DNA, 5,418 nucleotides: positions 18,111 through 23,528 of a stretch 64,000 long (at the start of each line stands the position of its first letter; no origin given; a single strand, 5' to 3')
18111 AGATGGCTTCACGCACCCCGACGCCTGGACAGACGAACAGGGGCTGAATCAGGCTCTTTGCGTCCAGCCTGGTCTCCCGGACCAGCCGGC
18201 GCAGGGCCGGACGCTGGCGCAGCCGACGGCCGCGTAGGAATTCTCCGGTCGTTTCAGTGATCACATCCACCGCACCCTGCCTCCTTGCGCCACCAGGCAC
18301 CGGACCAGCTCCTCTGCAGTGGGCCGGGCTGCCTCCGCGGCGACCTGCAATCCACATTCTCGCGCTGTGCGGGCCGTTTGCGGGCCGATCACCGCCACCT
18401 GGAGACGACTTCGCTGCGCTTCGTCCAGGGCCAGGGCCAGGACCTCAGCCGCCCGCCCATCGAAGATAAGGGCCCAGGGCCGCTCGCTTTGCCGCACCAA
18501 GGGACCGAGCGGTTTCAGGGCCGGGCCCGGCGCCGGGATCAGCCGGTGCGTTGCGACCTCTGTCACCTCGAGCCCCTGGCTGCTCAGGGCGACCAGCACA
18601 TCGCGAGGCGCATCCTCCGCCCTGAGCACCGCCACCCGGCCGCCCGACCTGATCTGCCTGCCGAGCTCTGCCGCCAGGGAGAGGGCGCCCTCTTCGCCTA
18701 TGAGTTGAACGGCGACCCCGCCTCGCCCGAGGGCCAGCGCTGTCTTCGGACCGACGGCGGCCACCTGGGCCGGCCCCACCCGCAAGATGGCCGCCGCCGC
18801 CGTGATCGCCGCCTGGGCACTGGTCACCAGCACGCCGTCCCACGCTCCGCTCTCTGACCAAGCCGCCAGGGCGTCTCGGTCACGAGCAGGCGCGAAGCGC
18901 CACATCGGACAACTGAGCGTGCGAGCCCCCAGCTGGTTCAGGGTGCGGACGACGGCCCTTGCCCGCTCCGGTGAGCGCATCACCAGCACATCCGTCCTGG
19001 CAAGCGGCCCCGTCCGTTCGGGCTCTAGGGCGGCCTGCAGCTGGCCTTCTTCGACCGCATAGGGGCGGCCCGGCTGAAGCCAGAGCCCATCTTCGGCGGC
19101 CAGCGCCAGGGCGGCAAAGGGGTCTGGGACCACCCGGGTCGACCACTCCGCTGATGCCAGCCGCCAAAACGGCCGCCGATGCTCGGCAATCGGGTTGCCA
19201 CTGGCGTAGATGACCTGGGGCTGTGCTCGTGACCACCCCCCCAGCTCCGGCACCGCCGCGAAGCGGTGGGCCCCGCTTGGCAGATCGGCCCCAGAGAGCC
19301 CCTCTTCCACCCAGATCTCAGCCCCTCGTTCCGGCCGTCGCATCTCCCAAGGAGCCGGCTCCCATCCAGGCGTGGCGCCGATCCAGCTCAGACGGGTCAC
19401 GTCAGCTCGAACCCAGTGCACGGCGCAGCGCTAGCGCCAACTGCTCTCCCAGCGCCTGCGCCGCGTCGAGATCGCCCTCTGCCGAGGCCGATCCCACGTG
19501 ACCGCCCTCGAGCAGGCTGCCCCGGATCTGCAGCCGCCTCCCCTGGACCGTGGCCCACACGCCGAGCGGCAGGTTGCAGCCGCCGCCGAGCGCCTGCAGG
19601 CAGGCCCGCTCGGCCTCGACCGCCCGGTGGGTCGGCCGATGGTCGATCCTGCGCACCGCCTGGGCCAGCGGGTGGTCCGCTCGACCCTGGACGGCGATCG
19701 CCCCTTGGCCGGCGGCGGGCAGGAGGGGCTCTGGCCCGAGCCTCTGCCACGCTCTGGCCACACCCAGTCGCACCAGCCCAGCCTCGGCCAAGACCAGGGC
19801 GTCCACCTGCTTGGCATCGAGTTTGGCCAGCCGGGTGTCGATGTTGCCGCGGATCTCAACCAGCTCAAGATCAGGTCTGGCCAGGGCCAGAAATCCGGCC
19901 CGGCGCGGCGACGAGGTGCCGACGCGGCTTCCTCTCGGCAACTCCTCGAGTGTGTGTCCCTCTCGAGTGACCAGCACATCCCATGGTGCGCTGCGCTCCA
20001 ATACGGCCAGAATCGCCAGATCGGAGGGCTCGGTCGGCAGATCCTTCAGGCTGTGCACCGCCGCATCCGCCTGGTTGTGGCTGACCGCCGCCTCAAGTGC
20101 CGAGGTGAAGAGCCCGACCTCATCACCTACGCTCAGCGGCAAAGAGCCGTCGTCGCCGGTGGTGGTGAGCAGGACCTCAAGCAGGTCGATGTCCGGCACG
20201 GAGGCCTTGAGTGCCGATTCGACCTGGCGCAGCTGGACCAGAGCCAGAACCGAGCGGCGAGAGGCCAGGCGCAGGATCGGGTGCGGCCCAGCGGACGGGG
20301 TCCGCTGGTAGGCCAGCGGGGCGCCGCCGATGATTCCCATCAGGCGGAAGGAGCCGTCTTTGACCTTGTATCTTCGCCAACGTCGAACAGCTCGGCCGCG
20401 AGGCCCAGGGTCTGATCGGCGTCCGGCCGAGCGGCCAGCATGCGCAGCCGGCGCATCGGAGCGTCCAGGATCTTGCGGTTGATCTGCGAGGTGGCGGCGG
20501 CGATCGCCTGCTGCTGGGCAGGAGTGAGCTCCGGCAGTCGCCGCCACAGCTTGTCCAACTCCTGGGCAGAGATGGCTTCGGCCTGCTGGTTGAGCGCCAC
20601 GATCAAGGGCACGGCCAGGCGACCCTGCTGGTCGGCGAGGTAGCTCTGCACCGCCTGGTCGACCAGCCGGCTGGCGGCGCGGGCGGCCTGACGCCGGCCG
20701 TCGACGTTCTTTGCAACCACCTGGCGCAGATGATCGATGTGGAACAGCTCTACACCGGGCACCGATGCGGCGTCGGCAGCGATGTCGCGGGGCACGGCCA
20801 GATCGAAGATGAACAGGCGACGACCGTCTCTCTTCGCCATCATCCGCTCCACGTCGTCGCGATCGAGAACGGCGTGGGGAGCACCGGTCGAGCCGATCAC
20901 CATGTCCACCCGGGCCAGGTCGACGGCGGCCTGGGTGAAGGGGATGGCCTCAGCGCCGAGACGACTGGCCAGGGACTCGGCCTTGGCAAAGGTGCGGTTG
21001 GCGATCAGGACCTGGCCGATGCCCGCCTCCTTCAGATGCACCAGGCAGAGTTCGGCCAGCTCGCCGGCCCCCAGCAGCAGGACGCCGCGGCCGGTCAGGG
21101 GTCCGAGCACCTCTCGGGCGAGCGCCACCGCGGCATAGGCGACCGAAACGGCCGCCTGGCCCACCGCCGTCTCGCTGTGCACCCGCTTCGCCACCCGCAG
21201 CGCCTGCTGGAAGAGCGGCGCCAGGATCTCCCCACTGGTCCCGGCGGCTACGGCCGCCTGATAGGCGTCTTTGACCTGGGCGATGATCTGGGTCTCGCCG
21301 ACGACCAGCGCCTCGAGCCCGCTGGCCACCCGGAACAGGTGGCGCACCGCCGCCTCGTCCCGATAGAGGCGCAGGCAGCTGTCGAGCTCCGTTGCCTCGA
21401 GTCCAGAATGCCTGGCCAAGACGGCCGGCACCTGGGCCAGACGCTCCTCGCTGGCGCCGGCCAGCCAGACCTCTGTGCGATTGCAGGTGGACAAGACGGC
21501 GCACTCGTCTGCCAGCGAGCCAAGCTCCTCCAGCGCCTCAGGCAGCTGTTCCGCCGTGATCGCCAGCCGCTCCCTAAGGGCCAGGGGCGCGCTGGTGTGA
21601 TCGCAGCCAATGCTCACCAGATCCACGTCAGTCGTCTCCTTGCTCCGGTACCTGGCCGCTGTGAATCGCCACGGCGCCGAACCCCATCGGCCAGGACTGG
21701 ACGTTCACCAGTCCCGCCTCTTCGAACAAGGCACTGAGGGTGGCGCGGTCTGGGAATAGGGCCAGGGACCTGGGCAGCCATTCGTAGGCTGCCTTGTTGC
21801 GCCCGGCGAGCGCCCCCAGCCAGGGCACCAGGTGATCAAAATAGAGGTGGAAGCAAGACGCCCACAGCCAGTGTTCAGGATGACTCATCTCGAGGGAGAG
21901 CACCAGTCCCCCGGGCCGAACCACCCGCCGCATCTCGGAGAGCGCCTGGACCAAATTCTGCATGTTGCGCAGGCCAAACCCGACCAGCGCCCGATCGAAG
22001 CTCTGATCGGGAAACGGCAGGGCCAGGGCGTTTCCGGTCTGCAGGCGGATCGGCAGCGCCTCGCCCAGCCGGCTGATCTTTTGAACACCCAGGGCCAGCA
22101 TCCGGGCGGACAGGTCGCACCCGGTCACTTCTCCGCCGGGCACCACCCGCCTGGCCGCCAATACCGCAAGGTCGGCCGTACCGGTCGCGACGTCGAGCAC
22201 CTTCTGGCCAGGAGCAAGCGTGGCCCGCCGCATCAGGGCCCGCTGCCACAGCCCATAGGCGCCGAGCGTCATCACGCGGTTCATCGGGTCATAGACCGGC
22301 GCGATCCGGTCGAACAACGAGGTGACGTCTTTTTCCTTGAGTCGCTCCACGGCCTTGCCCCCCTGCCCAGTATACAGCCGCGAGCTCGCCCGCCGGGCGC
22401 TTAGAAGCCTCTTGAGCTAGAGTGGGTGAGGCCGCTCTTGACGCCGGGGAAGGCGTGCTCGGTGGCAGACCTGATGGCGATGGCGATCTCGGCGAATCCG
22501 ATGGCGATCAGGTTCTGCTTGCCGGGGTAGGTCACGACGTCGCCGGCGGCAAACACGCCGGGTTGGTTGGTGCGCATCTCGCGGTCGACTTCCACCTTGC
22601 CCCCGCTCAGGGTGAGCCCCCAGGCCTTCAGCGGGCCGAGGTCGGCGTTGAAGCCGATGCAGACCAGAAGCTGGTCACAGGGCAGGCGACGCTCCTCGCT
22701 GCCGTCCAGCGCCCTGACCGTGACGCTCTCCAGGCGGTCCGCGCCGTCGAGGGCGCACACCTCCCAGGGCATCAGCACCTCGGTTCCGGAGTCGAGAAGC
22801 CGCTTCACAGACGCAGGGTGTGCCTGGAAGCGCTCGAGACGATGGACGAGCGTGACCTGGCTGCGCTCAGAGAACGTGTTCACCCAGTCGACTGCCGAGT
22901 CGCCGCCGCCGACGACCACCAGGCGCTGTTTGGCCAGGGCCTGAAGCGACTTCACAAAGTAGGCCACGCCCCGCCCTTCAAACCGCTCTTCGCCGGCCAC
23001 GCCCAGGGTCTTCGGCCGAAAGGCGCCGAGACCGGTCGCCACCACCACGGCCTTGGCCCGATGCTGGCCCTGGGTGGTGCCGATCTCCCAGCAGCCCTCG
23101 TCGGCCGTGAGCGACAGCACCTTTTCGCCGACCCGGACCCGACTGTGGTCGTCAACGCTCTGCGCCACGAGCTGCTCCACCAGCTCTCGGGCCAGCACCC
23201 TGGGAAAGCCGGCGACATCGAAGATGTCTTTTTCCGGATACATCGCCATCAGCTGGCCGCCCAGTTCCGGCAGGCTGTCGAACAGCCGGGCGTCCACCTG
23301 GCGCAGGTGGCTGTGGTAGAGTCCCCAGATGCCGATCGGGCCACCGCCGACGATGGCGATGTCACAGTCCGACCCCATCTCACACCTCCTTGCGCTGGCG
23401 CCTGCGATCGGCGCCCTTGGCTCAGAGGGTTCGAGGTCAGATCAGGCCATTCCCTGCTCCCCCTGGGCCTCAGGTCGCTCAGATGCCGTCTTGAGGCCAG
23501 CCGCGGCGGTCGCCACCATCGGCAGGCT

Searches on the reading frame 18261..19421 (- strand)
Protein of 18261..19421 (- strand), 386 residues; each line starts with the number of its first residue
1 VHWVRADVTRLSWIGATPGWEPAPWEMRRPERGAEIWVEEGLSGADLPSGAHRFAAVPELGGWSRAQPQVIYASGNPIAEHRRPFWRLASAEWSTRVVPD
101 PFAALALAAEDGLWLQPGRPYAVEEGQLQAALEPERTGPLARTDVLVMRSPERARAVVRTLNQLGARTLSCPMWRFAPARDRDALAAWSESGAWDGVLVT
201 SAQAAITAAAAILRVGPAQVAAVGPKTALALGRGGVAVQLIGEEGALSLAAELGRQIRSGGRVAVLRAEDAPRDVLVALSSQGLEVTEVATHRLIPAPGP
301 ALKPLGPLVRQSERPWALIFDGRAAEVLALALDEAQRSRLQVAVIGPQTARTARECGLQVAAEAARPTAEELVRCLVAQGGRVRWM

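Call 29: search_protein_families(library=pfam, proteins=[window:18261-19421:-], max_evalue=0.001)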
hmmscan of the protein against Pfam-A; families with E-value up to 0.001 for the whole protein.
window:18261-19421:- (386 aa): 1 family
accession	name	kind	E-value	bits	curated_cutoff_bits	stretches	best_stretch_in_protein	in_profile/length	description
PF02602.20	HEM4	-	2.2e-33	115.8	27.5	1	158-373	4-230/231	Uroporphyrinogen-III synthase HemD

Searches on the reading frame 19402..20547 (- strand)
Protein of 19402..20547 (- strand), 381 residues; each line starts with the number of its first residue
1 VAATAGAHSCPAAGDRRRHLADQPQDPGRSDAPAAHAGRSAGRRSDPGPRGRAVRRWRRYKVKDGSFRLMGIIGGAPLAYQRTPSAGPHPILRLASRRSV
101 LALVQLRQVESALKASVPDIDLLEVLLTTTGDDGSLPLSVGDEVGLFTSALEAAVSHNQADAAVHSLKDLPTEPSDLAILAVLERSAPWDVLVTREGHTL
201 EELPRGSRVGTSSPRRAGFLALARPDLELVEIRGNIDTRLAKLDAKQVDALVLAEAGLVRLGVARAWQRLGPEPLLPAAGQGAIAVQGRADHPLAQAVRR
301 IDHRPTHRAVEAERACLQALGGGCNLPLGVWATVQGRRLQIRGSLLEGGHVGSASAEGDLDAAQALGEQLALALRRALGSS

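Call 29: search_protein_families(library=pfam, proteins=[window:19402-20547:-], max_evalue=0.001)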
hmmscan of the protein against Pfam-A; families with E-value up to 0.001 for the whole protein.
window:19402-20547:- (381 aa): 2 families
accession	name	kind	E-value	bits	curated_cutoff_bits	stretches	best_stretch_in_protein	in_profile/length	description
PF01379.25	Porphobil_deam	-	3.2e-61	206.9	22.1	1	92-293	1-203/207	Porphobilinogen deaminase, dipyromethane cofactor binding domain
PF03900.20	Porphobil_deamC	-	9.9e-11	42.3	26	1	309-374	3-72/74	Porphobilinogen deaminase, C-terminal domain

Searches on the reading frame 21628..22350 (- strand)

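Call 29: search_protein_families(library=pfam, proteins=[window:21628-22350:-], max_evalue=0.001)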
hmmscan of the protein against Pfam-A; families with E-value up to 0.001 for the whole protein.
window:21628-22350:- (240 aa): 6 families
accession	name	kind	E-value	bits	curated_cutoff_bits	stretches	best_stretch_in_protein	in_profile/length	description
PF01209.24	Ubie_methyltran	-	2.8e-62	210.6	20.1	1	2-232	2-231/233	ubiE/COQ5 methyltransferase family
PF13649.12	Methyltransf_25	-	1.1e-18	68.2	27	1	51-148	1-97/97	Methyltransferase domain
PF08241.18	Methyltransf_11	-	9.1e-18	65.1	21.2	1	52-151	1-94/95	Methyltransferase domain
PF13847.12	Methyltransf_31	-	9.9e-14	51.7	27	1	47-156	3-113/145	Methyltransferase domain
PF08242.18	Methyltransf_12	-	2.2e-10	41.5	30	1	52-149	1-97/98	Methyltransferase domain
PF13489.12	Methyltransf_23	-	3.3e-07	30.6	27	1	34-218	8-163/164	Methyltransferase domain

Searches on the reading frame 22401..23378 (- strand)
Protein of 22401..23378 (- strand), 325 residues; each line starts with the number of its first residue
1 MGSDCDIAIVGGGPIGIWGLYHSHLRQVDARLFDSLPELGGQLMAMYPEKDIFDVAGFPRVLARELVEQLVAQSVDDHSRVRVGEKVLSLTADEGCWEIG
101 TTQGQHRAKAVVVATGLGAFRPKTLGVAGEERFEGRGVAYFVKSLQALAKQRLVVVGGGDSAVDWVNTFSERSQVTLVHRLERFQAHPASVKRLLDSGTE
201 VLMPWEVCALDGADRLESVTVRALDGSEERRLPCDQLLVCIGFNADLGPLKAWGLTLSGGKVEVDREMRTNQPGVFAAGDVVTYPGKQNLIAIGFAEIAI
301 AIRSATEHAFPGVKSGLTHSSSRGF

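Call 29: search_protein_families(library=pfam, proteins=[window:22401-23378:-], max_evalue=0.001)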
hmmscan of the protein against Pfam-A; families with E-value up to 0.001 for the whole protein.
window:22401-23378:- (325 aa): 7 families
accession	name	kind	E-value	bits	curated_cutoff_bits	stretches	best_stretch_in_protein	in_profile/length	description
PF07992.20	Pyr_redox_2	-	3e-32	112.7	26.1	1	6-285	2-278/291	Pyridine nucleotide-disulphide oxidoreductase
PF13738.12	Pyr_redox_3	-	6.4e-20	72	30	1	78-279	95-305/305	Pyridine nucleotide-disulphide oxidoreductase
PF00070.33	Pyr_redox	-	2.6e-08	34.7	22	1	152-222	1-80/82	Pyridine nucleotide-disulphide oxidoreductase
PF13434.12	Lys_Orn_oxgnase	-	1.1e-05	25.2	21.3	1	81-185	112-226/339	L-lysine 6-monooxygenase/L-ornithine 5-monooxygenase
PF01266.30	DAO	-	5.1e-05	23.4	27.9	0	64-120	149-207/353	FAD dependent oxidoreductase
PF03486.20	HI0933_like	-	9.2e-05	22.4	50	0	59-124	103-170/244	HI0933-like protein Rossmann domain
PF01593.30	Amino_oxidase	-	0.00067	19.5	19.8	0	63-121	203-260/443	Flavin containing amine oxidoreductase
